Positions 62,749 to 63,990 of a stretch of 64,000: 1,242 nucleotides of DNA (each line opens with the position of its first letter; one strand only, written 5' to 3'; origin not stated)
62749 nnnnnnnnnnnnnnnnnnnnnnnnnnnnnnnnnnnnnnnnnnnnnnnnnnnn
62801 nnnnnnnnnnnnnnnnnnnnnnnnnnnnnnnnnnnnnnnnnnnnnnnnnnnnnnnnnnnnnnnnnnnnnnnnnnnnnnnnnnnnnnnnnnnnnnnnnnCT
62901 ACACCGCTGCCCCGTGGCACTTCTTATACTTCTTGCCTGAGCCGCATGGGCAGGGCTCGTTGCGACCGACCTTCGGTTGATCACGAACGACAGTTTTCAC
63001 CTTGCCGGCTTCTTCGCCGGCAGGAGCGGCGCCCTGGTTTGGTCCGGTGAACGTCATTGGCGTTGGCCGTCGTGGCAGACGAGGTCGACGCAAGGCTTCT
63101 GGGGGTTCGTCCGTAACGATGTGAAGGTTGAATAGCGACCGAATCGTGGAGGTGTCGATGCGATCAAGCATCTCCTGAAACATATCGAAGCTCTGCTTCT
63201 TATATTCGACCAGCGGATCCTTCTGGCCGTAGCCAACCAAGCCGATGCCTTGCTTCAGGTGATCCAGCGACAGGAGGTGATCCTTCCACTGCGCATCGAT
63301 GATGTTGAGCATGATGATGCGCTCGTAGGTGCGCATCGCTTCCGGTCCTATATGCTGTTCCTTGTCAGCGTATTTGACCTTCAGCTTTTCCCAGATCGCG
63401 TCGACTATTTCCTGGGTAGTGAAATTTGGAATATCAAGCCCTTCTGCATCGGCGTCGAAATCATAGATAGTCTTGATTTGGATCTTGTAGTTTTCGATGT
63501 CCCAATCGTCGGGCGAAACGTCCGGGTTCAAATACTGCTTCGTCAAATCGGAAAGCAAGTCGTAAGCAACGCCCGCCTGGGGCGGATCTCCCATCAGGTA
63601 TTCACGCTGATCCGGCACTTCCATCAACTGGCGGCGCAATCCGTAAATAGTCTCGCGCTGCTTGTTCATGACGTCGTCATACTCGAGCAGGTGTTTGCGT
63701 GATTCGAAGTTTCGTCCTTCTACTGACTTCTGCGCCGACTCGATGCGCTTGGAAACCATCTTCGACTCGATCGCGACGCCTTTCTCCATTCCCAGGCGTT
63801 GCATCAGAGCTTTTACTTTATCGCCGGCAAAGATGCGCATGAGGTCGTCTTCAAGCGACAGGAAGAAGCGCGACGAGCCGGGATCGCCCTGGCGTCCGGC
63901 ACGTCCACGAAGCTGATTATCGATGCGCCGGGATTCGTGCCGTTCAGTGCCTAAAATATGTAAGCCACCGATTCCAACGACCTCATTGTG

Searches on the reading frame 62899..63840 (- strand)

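Call 95: search_protein_families(library=pfam, proteins=[window:62899-63840:-], max_evalue=0.000001)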
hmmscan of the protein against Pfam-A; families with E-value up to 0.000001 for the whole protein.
window:62899-63840:- (313 aa): 2 families
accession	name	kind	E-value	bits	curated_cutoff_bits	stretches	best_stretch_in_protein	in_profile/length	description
PF07516.18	SecA_SW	-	3e-65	220.5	26.7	1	23-239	1-199/200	SecA Wing and Scaffold domain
PF02810.21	SEC-C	-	3.9e-11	43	20.4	1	293-310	1-18/19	SEC-C motif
